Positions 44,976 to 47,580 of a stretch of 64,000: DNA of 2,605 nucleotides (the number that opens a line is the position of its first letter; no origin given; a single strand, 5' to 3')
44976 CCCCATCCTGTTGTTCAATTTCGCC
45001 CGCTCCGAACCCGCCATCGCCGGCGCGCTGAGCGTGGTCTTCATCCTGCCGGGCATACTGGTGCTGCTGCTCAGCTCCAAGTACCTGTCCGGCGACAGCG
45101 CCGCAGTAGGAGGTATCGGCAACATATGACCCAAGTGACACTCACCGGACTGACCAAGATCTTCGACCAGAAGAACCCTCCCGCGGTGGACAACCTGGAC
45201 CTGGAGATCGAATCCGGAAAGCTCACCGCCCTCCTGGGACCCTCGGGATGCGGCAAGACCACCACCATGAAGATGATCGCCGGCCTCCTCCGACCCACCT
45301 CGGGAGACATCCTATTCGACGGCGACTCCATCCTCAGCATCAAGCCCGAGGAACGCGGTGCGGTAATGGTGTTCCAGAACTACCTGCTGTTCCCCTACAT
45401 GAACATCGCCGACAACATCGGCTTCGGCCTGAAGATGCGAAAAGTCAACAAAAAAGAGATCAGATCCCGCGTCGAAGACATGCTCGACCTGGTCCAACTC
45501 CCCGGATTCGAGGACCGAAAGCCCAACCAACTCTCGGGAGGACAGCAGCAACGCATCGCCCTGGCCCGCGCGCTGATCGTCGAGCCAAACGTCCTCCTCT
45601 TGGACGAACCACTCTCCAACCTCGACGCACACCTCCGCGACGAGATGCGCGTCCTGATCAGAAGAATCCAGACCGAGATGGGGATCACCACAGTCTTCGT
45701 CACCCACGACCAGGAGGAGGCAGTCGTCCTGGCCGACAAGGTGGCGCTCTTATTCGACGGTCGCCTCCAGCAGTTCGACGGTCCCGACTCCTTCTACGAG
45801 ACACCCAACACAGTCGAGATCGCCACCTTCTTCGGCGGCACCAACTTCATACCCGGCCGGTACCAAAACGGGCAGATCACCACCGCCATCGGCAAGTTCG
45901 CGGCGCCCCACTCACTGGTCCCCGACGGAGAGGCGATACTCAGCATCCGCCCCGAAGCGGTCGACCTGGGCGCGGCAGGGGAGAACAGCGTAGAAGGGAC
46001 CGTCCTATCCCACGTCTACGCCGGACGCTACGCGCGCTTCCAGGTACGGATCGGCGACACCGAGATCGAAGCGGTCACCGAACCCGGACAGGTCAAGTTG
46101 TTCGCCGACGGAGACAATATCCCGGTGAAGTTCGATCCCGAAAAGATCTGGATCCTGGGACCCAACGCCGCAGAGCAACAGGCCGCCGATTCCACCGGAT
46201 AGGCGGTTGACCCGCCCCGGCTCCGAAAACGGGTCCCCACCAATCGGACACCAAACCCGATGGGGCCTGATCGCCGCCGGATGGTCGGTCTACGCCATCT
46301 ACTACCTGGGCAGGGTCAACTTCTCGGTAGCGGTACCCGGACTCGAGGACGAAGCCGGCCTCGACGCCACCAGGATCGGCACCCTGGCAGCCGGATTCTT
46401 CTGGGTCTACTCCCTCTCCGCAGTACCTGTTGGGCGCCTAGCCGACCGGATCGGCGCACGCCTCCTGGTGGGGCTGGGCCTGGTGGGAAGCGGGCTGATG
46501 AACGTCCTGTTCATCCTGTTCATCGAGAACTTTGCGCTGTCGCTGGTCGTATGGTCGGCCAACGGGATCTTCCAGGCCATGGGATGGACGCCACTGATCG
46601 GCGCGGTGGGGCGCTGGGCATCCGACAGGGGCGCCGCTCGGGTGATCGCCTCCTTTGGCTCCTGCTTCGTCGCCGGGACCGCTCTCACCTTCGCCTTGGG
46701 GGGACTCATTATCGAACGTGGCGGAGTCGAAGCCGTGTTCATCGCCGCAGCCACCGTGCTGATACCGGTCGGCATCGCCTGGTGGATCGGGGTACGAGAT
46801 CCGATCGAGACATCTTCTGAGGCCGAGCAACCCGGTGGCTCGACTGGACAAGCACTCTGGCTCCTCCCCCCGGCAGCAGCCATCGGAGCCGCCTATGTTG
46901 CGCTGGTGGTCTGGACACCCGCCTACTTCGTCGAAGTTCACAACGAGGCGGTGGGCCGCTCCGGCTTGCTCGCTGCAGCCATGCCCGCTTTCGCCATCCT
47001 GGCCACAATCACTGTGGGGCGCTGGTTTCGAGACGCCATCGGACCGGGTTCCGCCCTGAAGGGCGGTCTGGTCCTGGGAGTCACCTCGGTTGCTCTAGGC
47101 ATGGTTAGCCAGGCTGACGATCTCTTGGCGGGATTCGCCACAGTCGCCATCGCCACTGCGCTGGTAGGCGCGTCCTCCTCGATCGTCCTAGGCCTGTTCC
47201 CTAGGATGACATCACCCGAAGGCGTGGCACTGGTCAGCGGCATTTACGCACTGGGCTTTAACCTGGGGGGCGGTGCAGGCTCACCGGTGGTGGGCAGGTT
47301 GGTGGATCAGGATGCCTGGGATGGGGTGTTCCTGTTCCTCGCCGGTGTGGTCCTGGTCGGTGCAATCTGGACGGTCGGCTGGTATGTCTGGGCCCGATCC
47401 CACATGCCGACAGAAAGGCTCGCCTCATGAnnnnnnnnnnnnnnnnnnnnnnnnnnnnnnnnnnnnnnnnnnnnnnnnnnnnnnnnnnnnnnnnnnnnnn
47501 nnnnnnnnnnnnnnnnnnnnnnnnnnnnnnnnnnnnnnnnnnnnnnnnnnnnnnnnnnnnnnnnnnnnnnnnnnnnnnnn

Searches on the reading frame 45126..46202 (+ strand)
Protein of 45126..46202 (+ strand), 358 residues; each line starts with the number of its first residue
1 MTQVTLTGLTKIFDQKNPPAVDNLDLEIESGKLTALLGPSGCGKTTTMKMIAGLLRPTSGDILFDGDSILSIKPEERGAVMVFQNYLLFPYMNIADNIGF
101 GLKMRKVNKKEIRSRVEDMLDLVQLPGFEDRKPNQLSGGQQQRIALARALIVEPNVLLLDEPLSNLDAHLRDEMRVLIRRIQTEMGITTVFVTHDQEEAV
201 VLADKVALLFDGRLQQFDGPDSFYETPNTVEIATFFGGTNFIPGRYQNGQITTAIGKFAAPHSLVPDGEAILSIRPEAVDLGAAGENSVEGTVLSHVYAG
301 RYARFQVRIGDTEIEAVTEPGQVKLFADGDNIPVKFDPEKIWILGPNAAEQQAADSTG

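Call 71: search_protein_families(library=pfam, proteins=[window:45126-46202:+], max_evalue=0.1)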
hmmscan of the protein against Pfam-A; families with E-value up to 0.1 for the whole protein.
window:45126-46202:+ (358 aa): 19 families
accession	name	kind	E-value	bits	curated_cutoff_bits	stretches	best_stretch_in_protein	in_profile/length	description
PF00005.33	ABC_tran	-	2.9e-37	128.8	25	1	22-163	2-136/137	ABC transporter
PF08402.16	TOBE_2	-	2.1e-11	44.2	21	1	272-344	1-76/76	TOBE domain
PF13304.12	AAA_21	-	2e-07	31.8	27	1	88-196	186-300/304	AAA domain, putative AbiEii toxin, Type IV TA system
PF17850.7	CysA_C_terminal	-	0.0002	22.3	29.7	1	240-281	1-43/43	CysA C-terminal regulatory domain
PF13401.12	AAA_22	-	0.0016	19.2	27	1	30-161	4-92/130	AAA domain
PF02463.25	SMC_N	-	0.002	18.1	40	0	132-204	133-206/220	RecF/RecN/SMC N terminal domain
PF06745.19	ATPase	-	0.0039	17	26.6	0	167-198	137-167/231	KaiC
PF03215.21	Rad17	-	0.0043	17.4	23.8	1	26-54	40-68/186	Rad17 P-loop domain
PF00004.35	AAA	-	0.0098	16.8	21.2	1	36-55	3-22/131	ATPase family associated with various cellular activities (AAA)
PF24389.1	ORC-CDC6-like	-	0.011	14.9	27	1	27-51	28-52/571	ORC-CDC6-like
PF13604.12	AAA_30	-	0.019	15.1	27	1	30-57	16-44/191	AAA domain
PF13245.12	AAA_19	-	0.026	15.1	25.1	1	32-79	12-54/134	AAA domain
PF13555.12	AAA_29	-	0.027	14.6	27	1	25-59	16-50/61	P-loop containing region of AAA domain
PF13476.12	AAA_23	-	0.031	15.3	27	1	23-52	12-40/201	AAA domain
PF03193.22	RsgA_GTPase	-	0.032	14.5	30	1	14-53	90-128/174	RsgA GTPase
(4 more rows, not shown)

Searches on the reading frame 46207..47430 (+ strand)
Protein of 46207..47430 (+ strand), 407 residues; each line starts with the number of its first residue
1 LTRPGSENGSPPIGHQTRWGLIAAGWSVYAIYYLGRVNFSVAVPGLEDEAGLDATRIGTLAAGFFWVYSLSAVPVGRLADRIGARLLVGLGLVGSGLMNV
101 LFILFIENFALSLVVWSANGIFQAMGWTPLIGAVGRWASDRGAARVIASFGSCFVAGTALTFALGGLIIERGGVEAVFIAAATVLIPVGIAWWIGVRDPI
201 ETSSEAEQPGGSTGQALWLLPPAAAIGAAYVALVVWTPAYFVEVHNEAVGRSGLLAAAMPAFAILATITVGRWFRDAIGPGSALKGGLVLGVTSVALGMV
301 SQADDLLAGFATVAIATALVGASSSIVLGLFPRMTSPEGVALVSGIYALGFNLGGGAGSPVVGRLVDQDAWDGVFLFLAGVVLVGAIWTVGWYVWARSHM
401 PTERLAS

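Call 71: search_protein_families(library=pfam, proteins=[window:46207-47430:+], max_evalue=0.1)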
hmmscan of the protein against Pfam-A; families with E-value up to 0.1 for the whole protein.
window:46207-47430:+ (407 aa): 1 family
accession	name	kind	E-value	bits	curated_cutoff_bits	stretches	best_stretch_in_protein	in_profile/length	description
PF07690.21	MFS_1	-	6e-41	141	33.4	2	26-327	2-311/347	Major Facilitator Superfamily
